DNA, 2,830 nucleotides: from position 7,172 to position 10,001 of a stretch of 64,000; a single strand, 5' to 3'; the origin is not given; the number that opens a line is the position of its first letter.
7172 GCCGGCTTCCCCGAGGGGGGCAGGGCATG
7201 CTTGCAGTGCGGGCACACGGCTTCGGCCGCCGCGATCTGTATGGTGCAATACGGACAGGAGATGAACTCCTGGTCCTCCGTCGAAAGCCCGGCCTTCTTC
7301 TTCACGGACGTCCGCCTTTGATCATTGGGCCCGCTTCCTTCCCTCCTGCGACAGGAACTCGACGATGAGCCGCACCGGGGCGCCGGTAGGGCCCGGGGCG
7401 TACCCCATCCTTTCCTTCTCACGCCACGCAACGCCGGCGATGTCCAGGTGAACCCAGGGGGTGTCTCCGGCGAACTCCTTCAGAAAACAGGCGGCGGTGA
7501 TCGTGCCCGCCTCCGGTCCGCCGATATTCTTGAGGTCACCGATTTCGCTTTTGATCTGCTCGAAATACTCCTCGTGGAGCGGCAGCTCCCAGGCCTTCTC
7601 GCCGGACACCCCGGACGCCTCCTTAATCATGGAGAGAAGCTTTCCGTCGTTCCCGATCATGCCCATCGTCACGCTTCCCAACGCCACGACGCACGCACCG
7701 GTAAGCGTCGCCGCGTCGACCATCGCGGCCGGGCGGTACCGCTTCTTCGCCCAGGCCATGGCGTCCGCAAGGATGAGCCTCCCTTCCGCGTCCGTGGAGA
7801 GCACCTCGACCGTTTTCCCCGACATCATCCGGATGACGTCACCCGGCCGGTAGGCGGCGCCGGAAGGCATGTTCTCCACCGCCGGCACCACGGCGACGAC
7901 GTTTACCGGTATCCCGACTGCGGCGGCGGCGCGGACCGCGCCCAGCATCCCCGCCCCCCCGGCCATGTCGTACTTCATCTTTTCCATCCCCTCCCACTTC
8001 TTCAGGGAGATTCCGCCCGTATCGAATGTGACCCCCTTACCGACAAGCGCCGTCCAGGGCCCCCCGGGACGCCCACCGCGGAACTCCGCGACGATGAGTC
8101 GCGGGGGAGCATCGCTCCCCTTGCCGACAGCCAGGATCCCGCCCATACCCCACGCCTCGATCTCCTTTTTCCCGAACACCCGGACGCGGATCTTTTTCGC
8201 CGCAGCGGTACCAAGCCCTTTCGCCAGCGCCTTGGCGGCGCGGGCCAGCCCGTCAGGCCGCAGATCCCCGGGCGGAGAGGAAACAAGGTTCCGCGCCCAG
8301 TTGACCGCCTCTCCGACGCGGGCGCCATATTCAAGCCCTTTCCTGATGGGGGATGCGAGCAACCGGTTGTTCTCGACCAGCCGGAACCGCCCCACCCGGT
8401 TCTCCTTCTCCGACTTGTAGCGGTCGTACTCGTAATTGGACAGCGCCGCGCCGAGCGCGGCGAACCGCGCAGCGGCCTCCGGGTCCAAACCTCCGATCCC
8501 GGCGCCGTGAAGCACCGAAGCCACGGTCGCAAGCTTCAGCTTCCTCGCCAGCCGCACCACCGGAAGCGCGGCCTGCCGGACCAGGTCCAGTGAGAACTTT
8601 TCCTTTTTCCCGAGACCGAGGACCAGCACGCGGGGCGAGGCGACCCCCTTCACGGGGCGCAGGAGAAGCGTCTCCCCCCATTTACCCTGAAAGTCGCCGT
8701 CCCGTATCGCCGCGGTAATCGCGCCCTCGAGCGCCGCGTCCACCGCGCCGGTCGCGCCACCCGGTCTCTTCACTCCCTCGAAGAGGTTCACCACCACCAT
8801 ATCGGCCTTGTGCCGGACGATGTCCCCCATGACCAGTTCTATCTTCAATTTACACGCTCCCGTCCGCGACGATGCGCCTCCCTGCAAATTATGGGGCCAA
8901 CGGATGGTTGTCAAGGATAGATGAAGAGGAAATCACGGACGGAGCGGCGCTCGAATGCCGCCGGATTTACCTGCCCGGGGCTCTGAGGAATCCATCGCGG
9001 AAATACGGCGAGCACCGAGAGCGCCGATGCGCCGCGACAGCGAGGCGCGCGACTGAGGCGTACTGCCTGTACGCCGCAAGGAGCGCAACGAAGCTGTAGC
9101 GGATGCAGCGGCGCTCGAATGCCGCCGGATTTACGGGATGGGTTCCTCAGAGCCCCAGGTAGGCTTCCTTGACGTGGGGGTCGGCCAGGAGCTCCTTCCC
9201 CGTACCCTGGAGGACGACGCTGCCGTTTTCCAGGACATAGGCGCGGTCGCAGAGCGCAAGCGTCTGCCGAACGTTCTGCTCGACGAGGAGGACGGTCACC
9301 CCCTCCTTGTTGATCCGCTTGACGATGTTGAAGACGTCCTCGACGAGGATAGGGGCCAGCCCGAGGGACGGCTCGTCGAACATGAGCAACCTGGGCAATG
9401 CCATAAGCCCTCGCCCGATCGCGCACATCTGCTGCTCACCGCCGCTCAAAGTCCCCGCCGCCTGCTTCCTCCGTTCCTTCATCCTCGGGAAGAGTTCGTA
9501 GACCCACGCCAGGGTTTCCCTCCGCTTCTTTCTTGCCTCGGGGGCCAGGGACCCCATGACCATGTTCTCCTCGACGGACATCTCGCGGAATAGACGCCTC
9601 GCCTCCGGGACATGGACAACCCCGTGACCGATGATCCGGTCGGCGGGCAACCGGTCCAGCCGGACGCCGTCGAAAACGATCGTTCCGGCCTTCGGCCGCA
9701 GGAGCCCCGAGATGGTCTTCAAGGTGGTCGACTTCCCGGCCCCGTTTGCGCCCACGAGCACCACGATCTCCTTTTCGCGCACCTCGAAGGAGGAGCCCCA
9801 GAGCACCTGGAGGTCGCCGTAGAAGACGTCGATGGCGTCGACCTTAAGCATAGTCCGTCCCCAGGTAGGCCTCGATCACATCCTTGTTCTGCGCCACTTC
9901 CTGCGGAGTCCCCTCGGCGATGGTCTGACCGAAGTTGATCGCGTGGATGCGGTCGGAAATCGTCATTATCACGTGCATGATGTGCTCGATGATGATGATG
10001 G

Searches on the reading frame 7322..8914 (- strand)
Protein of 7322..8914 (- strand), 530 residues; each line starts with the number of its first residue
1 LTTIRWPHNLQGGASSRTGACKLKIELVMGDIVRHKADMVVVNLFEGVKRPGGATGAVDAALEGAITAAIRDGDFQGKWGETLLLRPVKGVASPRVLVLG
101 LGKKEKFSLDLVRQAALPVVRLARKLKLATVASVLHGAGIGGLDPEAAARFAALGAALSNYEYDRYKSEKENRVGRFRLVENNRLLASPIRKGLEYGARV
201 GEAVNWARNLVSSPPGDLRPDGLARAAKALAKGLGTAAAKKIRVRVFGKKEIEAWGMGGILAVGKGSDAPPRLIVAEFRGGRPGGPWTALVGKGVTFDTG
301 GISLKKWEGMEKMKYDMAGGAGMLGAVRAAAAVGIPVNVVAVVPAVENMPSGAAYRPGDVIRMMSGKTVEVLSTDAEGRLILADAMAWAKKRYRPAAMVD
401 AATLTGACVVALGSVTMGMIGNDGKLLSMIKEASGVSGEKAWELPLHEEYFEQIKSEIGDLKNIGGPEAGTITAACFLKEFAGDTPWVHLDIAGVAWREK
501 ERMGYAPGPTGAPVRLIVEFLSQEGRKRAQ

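Call 21: search_protein_families(library=pfam, proteins=[window:7322-8914:-])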
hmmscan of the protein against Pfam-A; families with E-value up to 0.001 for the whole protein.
window:7322-8914:- (530 aa): 2 families
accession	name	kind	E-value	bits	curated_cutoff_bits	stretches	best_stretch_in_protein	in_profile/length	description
PF00883.26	Peptidase_M17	-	1e-117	393.3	25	1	205-518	1-310/310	Cytosol aminopeptidase family, catalytic domain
PF02789.23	Peptidase_M17_N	-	6.1e-29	101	23.4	1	41-170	1-129/129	Cytosol aminopeptidase family, N-terminal domain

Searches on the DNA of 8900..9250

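Call 87: search_rna_families(source=window, start=8900, end=9250, threshold=evalue, max_evalue=10)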
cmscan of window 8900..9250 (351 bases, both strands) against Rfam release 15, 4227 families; matches with E-value up to 10: 3.
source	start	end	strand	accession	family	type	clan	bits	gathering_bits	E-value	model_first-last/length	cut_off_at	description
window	8963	9168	-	RF04104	MIR918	Gene; miRNA;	-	42.4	268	2.8e-06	1-265/265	no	MIR918 microRNA precursor family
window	8916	8945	+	RF01144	sR17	Gene; snRNA; snoRNA; CD-box;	-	12.7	36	1.5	26-55/55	no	Small nucleolar RNA sR17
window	8916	8945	+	RF01128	sR43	Gene; snRNA; snoRNA; CD-box;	-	10.7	45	3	27-56/56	no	Small nucleolar RNA sR42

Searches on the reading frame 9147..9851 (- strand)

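Call 21: search_protein_families(library=pfam, proteins=[window:9147-9851:-])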
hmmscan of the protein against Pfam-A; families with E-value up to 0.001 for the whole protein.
window:9147-9851:- (234 aa): 3 families
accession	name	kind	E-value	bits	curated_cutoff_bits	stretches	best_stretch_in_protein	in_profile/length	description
PF00005.33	ABC_tran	-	2.6e-29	103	25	1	20-162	4-136/137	ABC transporter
PF13304.12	AAA_21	-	7.8e-10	39.7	27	1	29-61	1-26/304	AAA domain, putative AbiEii toxin, Type IV TA system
PF13555.12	AAA_29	-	9.6e-05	22.5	27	1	20-55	15-50/61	P-loop containing region of AAA domain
